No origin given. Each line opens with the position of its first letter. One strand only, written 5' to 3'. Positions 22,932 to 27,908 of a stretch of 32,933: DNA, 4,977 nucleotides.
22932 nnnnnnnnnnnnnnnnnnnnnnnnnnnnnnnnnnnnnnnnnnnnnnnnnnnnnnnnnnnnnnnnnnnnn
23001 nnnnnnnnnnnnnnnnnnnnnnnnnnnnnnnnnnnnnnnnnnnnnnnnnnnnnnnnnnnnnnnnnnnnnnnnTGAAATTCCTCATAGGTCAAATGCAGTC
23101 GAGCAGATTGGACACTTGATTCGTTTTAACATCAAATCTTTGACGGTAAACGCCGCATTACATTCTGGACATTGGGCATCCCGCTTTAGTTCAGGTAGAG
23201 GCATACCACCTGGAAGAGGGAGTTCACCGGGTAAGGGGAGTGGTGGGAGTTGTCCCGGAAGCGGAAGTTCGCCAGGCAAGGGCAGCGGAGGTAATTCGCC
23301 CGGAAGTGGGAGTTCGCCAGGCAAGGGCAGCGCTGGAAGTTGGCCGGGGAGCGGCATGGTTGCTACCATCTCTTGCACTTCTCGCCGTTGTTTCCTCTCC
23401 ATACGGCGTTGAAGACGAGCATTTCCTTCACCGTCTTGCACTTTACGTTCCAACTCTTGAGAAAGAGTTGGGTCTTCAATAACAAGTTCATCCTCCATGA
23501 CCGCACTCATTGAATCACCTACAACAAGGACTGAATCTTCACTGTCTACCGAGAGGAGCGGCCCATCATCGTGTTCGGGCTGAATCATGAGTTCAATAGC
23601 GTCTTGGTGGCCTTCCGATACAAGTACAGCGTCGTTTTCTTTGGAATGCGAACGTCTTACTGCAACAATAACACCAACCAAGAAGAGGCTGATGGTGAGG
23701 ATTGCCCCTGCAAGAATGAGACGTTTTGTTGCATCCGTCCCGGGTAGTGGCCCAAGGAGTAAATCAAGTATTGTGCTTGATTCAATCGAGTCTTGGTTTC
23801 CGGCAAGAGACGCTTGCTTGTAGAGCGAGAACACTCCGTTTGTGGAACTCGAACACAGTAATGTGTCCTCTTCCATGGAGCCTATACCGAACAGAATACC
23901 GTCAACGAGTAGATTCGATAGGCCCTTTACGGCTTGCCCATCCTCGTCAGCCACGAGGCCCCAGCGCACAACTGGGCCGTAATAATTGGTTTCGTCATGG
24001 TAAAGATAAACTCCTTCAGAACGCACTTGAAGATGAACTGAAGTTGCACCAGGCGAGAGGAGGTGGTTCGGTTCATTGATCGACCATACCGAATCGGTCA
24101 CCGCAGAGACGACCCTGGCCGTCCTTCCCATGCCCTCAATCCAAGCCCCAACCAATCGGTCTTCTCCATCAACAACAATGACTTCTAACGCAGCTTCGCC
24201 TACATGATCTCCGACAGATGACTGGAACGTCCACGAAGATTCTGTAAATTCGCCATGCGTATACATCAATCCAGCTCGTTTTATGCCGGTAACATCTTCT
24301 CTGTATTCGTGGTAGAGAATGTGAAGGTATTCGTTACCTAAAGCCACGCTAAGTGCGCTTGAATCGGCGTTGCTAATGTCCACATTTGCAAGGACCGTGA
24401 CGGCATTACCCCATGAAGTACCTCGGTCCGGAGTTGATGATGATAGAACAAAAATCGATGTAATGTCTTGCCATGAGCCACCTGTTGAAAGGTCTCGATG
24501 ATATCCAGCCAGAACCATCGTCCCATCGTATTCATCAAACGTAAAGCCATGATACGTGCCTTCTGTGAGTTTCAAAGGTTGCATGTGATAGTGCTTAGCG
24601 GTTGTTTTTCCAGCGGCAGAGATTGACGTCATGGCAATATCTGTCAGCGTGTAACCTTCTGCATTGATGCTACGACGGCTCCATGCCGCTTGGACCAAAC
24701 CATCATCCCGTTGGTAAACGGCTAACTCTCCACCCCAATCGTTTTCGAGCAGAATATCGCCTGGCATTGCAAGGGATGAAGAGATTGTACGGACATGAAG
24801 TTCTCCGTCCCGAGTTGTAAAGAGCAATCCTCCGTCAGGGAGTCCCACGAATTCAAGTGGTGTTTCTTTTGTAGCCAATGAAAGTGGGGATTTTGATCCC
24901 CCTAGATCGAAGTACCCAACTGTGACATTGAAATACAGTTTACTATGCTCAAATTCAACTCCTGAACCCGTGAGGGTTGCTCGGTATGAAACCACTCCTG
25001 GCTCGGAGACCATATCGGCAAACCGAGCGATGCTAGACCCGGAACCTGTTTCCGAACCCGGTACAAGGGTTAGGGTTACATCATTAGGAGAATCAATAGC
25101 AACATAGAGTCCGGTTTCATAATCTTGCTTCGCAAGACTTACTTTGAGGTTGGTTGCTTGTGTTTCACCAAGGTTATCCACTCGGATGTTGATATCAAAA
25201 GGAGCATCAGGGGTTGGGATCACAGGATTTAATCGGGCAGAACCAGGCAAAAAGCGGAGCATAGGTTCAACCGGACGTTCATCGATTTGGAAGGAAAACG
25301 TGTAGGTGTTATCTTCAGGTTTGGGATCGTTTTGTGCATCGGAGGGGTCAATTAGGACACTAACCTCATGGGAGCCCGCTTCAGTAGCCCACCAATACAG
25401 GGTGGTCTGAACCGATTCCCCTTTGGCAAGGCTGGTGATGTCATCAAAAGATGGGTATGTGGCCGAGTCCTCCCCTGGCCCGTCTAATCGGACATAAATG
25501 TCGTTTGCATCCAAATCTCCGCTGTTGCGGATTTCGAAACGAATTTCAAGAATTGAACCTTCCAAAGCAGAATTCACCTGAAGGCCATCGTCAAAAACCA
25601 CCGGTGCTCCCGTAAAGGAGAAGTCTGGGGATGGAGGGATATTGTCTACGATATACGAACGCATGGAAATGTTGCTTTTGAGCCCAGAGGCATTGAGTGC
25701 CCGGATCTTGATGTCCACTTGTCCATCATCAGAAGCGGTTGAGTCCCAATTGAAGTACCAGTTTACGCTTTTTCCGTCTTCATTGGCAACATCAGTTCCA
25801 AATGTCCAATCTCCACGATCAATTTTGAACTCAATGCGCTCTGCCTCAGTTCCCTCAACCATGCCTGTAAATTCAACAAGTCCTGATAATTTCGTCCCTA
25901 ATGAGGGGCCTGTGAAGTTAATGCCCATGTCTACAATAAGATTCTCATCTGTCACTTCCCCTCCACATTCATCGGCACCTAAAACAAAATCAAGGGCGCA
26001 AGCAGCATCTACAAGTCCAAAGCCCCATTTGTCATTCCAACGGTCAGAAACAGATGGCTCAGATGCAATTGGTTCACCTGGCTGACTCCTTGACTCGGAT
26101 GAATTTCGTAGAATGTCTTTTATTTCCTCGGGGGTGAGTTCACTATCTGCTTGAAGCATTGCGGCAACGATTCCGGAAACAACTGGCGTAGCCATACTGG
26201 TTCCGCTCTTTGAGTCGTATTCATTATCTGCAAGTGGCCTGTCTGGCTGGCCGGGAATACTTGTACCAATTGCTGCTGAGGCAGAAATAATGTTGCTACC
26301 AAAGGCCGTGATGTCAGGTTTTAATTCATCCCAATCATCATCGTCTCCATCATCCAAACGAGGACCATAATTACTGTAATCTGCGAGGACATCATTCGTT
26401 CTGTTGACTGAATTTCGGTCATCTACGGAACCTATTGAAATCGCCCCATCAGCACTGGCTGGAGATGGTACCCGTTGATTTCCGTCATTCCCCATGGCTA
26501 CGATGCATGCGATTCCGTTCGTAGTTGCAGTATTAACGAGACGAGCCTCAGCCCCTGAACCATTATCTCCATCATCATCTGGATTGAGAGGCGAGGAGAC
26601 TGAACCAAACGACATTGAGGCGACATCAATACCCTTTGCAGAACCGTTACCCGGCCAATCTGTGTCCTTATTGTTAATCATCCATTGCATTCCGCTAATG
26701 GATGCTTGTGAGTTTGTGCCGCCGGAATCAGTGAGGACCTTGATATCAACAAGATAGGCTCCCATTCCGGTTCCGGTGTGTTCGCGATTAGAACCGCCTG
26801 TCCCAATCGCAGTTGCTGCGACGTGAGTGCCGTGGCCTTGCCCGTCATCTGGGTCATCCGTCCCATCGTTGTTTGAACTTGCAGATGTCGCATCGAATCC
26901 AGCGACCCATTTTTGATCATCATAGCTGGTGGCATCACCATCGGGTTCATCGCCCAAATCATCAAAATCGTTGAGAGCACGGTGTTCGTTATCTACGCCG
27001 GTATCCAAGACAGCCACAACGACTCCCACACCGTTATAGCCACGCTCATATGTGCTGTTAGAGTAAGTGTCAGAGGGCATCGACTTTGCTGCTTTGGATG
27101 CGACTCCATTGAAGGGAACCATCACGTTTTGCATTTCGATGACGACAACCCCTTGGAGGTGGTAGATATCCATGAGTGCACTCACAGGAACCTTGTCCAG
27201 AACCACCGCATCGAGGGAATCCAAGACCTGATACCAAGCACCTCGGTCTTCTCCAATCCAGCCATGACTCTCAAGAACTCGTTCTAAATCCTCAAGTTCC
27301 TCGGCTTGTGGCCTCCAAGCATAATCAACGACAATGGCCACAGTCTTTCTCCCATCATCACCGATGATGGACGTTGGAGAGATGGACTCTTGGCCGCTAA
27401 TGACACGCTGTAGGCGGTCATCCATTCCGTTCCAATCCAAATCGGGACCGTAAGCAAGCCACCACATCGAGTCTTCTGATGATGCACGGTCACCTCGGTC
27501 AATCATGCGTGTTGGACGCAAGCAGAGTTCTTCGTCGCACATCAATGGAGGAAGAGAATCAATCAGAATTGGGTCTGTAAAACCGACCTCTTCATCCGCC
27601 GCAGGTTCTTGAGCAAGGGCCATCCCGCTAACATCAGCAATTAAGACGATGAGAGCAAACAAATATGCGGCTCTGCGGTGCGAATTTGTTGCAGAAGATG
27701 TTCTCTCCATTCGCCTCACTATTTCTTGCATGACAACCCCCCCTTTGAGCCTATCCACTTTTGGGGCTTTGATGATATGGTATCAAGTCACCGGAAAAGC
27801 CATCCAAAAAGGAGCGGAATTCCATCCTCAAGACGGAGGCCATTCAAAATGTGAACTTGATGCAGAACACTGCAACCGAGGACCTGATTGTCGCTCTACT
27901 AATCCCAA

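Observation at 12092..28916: Candidate envelope module: giant type-I ectoproteins with motif-bearing cytoplasmic tails, clustered with a rhomboid protease, SepF and a KaiC-like ATPase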

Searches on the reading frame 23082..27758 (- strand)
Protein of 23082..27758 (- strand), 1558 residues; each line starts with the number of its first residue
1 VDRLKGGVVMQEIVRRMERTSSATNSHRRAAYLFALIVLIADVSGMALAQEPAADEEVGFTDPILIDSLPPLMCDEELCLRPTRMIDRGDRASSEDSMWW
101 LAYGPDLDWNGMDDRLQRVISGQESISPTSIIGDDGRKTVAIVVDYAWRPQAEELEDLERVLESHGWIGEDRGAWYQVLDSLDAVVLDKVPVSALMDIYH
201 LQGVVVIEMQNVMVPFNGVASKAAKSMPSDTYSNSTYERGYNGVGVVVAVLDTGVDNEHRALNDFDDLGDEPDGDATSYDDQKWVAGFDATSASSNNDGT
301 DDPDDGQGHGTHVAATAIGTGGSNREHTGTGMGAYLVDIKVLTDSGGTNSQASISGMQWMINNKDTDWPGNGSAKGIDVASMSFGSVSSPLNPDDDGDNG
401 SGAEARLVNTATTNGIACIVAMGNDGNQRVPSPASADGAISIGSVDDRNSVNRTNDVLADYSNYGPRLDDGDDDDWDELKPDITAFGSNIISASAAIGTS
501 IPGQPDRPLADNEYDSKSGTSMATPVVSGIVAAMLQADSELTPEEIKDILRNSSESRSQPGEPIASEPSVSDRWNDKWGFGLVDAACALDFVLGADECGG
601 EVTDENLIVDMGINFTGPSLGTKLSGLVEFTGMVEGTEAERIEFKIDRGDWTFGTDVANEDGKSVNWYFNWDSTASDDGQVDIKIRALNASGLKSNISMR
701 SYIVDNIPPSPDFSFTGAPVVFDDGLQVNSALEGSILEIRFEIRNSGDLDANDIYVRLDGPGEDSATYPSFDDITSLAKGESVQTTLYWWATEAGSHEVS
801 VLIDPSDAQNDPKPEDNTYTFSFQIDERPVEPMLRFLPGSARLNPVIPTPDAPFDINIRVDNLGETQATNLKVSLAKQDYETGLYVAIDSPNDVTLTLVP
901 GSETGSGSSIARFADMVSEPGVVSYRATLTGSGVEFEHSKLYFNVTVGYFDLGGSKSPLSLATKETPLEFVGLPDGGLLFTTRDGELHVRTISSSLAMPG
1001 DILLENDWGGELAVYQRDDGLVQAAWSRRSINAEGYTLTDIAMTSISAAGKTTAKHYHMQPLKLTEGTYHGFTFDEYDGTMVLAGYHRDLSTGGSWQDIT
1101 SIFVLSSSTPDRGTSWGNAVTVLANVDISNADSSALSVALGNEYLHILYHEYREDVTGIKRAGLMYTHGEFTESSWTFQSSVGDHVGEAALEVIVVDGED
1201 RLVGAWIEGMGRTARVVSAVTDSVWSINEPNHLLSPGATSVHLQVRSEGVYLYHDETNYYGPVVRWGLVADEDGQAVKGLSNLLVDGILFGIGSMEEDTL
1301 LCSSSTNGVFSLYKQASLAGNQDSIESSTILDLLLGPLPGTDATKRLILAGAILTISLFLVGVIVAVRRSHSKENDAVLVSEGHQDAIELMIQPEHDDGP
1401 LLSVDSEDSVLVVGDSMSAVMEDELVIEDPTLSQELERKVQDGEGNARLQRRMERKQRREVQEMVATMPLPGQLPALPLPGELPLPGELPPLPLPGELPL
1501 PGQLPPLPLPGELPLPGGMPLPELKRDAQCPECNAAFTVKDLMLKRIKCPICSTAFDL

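Call 4: search_protein_families(library=pfam, proteins=[window:23082-27758:-], max_evalue=0.01)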
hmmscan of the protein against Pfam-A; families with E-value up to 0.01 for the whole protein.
window:23082-27758:- (1558 aa): 3 families
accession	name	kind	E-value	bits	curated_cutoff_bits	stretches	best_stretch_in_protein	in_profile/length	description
PF00082.27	Peptidase_S8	-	1.9e-46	159.1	21.8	1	244-560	2-279/288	Subtilase family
PF07705.17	CARDB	-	9.1e-11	42.3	22.7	1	725-820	9-100/101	CARDB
PF13717.11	Zn_ribbon_4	-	0.008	16.5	30.3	0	1528-1556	3-35/36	zinc-ribbon domain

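Call 8: search_protein_families(library=ncbifam, proteins=[window:23082-27758:-], max_evalue=0.01)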
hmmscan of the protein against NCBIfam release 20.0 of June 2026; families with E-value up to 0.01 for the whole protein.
window:23082-27758:- (1558 aa): 6 families
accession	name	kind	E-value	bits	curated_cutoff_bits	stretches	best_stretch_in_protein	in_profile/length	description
TIGR03921.1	T7SS_mycosin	equivalog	3.9e-15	55.8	278.75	1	242-590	11-286/353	type VII secretion-associated serine protease mycosin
NF033595.1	denti_PrtP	equivalog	7.5e-15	54.6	300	1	240-559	186-483/606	dentilisin complex serine proteinase subunit PrtP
NF042956.1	IteS_antiphage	equivalog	5.2e-08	31.6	900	1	426-548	409-527/747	S8 family anti-phage peptidase IteS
NF040553.1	SGO_0316_fam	subfamily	9.6e-08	30.1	1400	1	478-588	666-762/1486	SGO_0316/SGO_0317 family LPXTG-anchored serine peptidase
TIGR03895.1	protease_PatA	subfamily_domain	4.1e-06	25.8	421.05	1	406-554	80-200/606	PatA/PatG family cyanobactin maturation protease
NF049966.1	QH_SP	equivalog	0.00087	18.7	165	0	513-553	170-210/219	subtilisin-like serine protease QhpE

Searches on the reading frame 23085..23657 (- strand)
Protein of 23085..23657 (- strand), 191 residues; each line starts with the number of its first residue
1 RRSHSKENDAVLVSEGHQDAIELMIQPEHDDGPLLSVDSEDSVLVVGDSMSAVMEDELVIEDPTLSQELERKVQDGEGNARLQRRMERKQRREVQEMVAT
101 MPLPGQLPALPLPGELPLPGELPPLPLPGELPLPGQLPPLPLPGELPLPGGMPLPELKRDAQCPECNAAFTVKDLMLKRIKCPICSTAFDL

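Call 19: search_protein_families(library=pfam, proteins=[window:23085-23657:-], max_evalue=10)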
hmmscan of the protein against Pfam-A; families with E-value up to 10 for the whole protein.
seq(191 aa): 19 families
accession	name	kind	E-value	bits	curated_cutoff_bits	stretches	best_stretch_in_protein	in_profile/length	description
PF13717.11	Zn_ribbon_4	-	0.00019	21.7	30.3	1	161-189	3-35/36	zinc-ribbon domain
PF21344.3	Zn_ribbon_LysW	-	0.0043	17.1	27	1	161-185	1-27/46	Alpha-aminoadipate carrier protein LysW-like, globular domain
PF23548.1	Zn_ribbon_FGT1_2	-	0.017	15.2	27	2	177-187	18-28/35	FORGETTER1 second zinc ribbon domain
PF01667.23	Ribosomal_S27e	-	0.021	15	24.5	1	161-187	8-34/55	Ribosomal protein S27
PF24441.1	DUF7560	-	0.021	15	27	1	162-188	7-36/44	Family of unknown function (DUF7560)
PF13719.11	Zn_ribbon_5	-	0.046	13.9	29.3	2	162-178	4-20/37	zinc-ribbon domain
PF00096.32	zf-C2H2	-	0.074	14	25.2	1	162-175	2-15/23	Zinc finger, C2H2 type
PF14369.11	Zn_ribbon_19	-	0.1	13.2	30.8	1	159-170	20-31/35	zinc-ribbon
PF13894.12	zf-C2H2_4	-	0.12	13.6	27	1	162-177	2-17/24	C2H2-type zinc finger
PF22191.2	IBR_1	-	0.15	12.4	27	1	162-189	5-31/47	IBR domain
PF23145.1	Zf_2nd_IFT121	-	0.16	12.1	25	1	153-188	9-43/45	IFT121, second zinc finger domain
PF01155.25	HypA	-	0.23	11.9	28.9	1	157-187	67-94/112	Hydrogenase/urease nickel incorporation, metallochaperone, hypA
PF15750.11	UBZ_FAAP20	-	0.26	11.6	25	1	181-190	3-12/35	Ubiquitin-binding zinc-finger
PF13465.12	zf-H2C2_2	-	0.34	11.8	40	0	161-171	15-25/26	Zinc-finger double domain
PF05605.18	zf-Di19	-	0.38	11.5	27.5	0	161-186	3-38/54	Drought induced 19 protein (Di19), zinc-binding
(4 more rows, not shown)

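Call 70: find_homologous_proteins(query=window:23085-23657:-, max_evalue=0.001)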
Query seq(191 aa) (191 aa): 18 proteins with E <= 0.001 among 2122 candidates.
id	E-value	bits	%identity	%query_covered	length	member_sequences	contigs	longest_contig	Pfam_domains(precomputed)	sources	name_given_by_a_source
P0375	6.8e-64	234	85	74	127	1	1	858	-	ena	-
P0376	4.8e-36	143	44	98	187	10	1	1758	-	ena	-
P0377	6.1e-36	142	47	98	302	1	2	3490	-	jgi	jgi:hypothetical protein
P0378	9.3e-36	142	48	100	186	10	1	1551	PF13717.12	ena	-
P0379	3.1e-35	140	45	100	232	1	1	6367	-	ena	-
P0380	3.0e-34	137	40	90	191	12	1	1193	-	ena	-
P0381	1.1e-33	135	47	100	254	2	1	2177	-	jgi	-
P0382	1.0e-30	125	43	100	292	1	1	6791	-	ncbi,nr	ncbi:MAG: hypothetical protein QF531_01425, partial [Candidatus Poseidonia sp.]|nr:hypothetical prot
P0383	7.4e-29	119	44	72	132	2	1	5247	-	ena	-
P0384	8.7e-25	106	53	42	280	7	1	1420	-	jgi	jgi:hypothetical protein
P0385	2.7e-22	98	38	97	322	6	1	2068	-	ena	-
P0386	3.5e-21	94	33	97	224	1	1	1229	-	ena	-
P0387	2.8e-20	91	51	52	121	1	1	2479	-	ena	-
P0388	1.1e-18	86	40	51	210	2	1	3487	-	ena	-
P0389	2.0e-18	85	41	99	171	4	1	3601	-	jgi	-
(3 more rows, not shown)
